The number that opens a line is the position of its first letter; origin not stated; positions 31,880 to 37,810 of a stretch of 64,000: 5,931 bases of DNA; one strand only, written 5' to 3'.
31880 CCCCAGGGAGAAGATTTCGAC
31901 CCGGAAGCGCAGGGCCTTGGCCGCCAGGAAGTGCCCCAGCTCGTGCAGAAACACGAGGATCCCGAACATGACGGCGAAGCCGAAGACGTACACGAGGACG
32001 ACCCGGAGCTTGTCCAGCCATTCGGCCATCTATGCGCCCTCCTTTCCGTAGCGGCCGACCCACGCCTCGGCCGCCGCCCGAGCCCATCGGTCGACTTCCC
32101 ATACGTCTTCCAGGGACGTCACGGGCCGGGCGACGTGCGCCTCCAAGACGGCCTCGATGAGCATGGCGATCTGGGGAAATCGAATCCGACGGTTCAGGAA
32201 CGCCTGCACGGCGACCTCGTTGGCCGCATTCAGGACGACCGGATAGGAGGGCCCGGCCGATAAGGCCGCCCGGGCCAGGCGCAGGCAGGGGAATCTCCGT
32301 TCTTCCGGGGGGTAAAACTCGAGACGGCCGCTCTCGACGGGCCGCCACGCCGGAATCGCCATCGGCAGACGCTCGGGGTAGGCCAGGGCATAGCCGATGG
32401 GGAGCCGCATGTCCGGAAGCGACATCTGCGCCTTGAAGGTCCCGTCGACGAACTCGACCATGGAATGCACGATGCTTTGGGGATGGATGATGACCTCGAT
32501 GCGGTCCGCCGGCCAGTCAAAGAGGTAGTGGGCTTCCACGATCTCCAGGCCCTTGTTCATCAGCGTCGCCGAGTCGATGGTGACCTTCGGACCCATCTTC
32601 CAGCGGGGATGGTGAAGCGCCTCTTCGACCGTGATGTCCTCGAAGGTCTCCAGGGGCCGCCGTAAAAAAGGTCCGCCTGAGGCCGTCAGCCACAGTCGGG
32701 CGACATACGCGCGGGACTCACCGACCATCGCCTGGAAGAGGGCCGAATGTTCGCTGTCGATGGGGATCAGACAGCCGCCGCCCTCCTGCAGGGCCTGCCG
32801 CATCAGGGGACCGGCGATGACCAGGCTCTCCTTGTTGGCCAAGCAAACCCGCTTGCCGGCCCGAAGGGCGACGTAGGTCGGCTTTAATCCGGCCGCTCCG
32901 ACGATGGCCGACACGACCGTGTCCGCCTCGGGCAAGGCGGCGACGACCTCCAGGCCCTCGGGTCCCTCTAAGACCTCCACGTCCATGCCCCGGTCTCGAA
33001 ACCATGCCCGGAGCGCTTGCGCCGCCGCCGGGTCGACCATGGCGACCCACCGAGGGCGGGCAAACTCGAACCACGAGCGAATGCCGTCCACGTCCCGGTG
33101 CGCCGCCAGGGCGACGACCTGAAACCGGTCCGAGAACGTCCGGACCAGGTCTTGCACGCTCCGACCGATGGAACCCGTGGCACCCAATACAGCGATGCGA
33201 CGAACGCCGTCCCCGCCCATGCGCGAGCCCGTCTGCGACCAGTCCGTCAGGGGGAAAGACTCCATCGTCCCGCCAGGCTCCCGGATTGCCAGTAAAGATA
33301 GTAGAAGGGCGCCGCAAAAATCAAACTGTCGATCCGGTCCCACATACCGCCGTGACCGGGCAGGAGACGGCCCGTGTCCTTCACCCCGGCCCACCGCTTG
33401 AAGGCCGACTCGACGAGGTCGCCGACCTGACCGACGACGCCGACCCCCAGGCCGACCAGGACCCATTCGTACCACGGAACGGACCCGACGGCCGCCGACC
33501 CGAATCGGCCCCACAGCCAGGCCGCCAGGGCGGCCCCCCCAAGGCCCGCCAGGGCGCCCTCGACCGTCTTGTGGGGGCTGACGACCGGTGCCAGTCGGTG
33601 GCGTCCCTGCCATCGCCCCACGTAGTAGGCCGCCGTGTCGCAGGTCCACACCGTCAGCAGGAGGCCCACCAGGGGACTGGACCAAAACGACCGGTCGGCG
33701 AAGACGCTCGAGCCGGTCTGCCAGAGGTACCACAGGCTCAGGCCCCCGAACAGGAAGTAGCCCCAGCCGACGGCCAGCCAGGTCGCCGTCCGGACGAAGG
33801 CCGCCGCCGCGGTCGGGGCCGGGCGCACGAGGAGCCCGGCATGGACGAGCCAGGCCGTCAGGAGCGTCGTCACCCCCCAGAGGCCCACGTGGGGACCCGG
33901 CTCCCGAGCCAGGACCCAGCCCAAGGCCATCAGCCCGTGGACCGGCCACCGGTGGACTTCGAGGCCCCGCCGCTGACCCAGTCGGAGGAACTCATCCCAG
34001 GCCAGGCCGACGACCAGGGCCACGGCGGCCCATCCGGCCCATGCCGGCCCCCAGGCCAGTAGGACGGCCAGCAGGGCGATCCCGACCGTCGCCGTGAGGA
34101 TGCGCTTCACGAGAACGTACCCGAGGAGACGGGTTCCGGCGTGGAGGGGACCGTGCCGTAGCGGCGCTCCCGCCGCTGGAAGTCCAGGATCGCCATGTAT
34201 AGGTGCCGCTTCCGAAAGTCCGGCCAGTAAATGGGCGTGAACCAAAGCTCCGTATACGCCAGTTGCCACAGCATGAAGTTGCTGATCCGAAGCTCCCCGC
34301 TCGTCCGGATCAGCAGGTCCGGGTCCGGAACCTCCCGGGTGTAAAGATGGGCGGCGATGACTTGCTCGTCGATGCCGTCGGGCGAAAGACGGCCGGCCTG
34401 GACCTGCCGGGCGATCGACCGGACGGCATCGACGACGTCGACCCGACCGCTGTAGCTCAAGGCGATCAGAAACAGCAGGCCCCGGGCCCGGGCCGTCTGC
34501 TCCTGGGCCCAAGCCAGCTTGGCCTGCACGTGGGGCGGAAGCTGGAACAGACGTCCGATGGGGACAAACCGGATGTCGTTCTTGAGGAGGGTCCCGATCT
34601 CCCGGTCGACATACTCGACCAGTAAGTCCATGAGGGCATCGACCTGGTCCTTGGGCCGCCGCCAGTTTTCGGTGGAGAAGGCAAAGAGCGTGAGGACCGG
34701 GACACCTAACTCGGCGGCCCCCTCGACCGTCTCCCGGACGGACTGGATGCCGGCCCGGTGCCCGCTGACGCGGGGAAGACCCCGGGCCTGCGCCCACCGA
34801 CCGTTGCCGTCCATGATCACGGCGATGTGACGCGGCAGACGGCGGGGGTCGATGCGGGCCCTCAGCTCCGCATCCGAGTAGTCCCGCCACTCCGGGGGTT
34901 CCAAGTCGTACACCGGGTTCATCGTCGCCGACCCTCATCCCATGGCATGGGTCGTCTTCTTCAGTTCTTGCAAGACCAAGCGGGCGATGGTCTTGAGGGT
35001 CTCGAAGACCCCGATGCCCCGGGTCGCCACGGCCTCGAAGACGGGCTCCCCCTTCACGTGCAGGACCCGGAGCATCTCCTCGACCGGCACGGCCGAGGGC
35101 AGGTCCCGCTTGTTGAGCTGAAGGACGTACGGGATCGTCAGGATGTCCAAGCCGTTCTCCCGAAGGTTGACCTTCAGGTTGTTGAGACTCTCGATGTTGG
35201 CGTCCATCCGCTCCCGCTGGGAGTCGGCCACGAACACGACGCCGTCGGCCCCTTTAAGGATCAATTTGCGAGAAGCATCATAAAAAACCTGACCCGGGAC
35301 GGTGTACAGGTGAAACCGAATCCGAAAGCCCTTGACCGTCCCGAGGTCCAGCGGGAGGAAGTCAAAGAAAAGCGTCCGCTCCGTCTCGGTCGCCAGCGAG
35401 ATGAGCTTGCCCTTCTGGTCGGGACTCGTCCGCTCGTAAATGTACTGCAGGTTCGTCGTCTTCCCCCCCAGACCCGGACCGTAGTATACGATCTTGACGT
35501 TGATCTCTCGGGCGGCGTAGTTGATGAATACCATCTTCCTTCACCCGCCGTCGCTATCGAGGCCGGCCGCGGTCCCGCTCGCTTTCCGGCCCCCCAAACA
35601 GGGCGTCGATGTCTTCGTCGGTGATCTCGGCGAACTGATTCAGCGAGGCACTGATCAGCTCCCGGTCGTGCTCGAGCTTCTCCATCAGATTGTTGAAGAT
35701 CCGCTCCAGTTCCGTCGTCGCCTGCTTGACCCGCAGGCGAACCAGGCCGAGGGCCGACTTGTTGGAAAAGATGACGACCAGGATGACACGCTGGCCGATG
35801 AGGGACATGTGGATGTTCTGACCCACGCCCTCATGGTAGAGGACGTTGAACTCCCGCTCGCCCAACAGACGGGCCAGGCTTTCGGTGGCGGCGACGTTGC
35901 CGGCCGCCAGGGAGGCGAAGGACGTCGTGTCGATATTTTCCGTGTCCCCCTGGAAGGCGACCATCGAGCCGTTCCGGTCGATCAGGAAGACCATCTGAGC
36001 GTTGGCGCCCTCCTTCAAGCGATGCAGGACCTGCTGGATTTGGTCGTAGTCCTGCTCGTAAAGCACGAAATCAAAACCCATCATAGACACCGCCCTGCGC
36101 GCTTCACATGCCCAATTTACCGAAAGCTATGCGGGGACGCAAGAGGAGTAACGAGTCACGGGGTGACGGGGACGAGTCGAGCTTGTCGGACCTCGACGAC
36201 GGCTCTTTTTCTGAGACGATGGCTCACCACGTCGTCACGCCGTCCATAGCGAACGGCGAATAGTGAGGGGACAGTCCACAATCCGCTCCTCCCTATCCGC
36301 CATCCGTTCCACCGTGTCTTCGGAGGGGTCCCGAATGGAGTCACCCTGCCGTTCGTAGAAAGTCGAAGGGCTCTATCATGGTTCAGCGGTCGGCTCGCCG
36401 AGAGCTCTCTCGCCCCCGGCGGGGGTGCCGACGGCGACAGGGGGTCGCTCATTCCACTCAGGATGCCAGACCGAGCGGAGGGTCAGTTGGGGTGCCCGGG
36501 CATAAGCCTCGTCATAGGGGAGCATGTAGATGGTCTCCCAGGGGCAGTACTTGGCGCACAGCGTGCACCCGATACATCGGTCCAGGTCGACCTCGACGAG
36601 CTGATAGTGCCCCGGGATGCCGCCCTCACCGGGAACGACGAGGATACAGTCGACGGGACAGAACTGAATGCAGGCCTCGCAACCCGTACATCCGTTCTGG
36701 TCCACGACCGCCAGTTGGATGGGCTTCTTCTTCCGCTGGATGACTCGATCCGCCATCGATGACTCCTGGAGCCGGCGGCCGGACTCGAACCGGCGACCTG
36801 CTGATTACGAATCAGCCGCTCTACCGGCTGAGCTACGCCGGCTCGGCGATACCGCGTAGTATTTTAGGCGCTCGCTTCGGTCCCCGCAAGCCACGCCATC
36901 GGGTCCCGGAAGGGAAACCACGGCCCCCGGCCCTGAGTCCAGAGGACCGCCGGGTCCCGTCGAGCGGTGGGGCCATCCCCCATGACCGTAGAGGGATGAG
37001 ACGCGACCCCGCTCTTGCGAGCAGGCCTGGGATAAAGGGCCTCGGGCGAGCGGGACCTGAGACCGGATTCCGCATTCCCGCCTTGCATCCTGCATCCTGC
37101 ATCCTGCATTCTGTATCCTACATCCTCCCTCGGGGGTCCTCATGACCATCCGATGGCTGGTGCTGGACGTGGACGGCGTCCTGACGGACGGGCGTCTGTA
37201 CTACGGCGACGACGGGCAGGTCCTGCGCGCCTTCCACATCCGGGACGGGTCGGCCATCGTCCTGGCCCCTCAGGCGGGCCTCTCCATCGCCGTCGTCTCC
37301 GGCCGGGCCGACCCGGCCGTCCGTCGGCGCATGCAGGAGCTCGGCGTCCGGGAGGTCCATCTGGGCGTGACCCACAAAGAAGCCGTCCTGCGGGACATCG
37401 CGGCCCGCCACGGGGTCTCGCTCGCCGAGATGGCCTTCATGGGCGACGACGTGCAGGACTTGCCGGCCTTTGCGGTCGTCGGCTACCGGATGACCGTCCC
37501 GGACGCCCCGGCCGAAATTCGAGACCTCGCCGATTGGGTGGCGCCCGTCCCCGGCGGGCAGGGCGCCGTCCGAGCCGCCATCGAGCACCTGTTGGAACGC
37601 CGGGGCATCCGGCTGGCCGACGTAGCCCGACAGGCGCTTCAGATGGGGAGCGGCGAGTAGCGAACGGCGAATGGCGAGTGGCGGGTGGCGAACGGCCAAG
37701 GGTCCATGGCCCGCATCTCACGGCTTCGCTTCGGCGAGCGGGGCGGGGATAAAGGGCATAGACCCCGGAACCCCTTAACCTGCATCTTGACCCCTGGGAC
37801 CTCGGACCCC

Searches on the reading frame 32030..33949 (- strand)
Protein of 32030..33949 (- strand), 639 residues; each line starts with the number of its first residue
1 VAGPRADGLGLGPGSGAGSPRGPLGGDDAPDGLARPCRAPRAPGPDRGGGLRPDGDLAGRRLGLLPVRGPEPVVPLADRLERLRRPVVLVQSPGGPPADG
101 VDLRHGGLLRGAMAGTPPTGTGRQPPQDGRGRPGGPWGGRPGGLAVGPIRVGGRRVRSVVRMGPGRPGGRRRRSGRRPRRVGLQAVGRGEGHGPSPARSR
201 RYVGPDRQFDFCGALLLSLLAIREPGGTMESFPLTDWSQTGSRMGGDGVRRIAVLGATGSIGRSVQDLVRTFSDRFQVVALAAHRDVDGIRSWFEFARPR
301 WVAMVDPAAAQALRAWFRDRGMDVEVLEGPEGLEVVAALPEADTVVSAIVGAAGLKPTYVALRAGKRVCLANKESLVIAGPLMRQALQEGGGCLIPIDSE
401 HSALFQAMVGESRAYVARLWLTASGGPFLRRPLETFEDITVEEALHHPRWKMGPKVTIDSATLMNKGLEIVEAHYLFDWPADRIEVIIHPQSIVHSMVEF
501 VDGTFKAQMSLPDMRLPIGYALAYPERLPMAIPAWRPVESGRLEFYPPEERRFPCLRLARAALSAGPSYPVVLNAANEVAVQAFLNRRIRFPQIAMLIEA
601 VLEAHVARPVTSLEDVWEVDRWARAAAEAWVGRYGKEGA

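Call 67: search_protein_families(library=pfam, proteins=[window:32030-33949:-], max_evalue=0.0001)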
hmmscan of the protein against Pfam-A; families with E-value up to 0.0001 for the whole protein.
window:32030-33949:- (639 aa): 3 families
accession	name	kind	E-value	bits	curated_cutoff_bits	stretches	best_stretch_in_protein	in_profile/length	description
PF13288.12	DXPR_C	-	4.3e-39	133.8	27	1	509-625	1-114/115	DXP reductoisomerase C-terminal domain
PF02670.22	DXP_reductoisom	-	1.3e-38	133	21.7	1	252-380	1-129/129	1-deoxy-D-xylulose 5-phosphate reductoisomerase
PF08436.17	DXP_redisom_C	-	3.5e-36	123.6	26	1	394-477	1-84/84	1-deoxy-D-xylulose 5-phosphate reductoisomerase C-terminal domain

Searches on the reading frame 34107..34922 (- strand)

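Call 67: search_protein_families(library=pfam, proteins=[window:34107-34922:-], max_evalue=0.0001)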
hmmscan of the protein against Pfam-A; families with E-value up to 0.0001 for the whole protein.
window:34107-34922:- (271 aa): 1 family
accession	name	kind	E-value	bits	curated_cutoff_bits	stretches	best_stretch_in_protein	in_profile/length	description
PF01255.24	Prenyltransf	-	2.6e-82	276.1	27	1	36-256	1-219/219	Putative undecaprenyl diphosphate synthase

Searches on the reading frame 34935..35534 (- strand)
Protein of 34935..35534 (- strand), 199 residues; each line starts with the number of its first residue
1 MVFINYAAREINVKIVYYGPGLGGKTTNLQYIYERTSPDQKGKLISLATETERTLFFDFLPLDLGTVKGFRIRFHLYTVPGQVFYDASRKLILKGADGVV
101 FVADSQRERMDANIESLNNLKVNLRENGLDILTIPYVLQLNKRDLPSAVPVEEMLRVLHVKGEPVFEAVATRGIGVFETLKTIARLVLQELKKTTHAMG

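Call 67: search_protein_families(library=pfam, proteins=[window:34935-35534:-], max_evalue=0.0001)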
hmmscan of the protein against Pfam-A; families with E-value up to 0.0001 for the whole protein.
window:34935-35534:- (199 aa): 1 family
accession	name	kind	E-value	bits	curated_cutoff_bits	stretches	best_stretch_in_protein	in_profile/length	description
PF00025.27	Arf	-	1.9e-06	27.9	22.3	1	66-180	52-167/174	ADP-ribosylation factor family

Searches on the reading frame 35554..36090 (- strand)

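Call 67: search_protein_families(library=pfam, proteins=[window:35554-36090:-], max_evalue=0.0001)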
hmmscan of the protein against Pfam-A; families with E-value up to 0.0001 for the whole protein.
window:35554-36090:- (178 aa): 1 family
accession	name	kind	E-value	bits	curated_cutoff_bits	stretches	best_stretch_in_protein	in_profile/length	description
PF03259.23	Robl_LC7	-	8.4e-14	51.5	23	1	19-108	3-91/91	Roadblock/LC7 domain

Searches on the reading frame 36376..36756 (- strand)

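Call 67: search_protein_families(library=pfam, proteins=[window:36376-36756:-], max_evalue=0.0001)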
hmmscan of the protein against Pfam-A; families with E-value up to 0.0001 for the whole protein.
window:36376-36756:- (126 aa): 13 families
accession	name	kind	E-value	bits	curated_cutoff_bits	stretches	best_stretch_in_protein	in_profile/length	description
PF00037.32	Fer4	-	1.6e-12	47.1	21.1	2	54-77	1-24/24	4Fe-4S binding domain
PF12838.12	Fer4_7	-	2.2e-12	47.7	27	1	23-73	2-50/52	4Fe-4S dicluster domain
PF14697.11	Fer4_21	-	5.3e-12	46.1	35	2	12-38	30-57/59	4Fe-4S dicluster domain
PF12797.12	Fer4_2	-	1.5e-11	43.8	24.5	1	54-73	3-22/22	4Fe-4S binding domain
PF12837.12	Fer4_6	-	4.2e-09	36.3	25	1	54-72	2-20/24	4Fe-4S binding domain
PF13237.11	Fer4_10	-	6.6e-09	36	25.5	0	55-78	3-28/53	4Fe-4S dicluster domain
PF12800.12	Fer4_4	-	2.3e-07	31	24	0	59-72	2-15/17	4Fe-4S binding domain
PF13484.11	Fer4_16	-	8.7e-07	30.1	30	0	59-73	51-65/66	4Fe-4S double cluster binding domain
PF13183.11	Fer4_8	-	1.4e-06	29.2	27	0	58-74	2-18/68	4Fe-4S dicluster domain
PF25160.1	LdpA_Fe-S-bd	-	2.2e-06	27.8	27.6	0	55-81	22-48/49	LdpA Fe-S cluster-binding domain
PF13187.11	Fer4_9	-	2.2e-05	24.8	27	0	23-73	2-49/52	4Fe-4S dicluster domain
PF13370.11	Fer4_13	-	3.8e-05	24.7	24.5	0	56-72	1-17/58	4Fe-4S single cluster domain of Ferredoxin I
PF13459.11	Fer4_15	-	3.9e-05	24.7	22.4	0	54-72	1-19/66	4Fe-4S single cluster domain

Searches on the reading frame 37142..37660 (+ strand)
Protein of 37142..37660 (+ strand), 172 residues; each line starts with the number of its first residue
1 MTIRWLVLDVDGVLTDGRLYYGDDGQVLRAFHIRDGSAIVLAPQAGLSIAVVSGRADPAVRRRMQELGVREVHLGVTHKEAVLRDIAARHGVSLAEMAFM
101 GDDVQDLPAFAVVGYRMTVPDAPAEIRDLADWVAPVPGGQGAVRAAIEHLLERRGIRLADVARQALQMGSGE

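Call 67: search_protein_families(library=pfam, proteins=[window:37142-37660:+], max_evalue=0.0001)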
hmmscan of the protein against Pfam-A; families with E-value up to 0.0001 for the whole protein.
window:37142-37660:+ (172 aa): 2 families
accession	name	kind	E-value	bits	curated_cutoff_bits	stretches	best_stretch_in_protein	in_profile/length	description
PF08282.18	Hydrolase_3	-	9.2e-07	29.3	20.9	1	77-136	186-245/255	haloacid dehalogenase-like hydrolase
PF00702.32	Hydrolase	-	1.8e-05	25.6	26.4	0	44-114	112-191/191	haloacid dehalogenase-like hydrolase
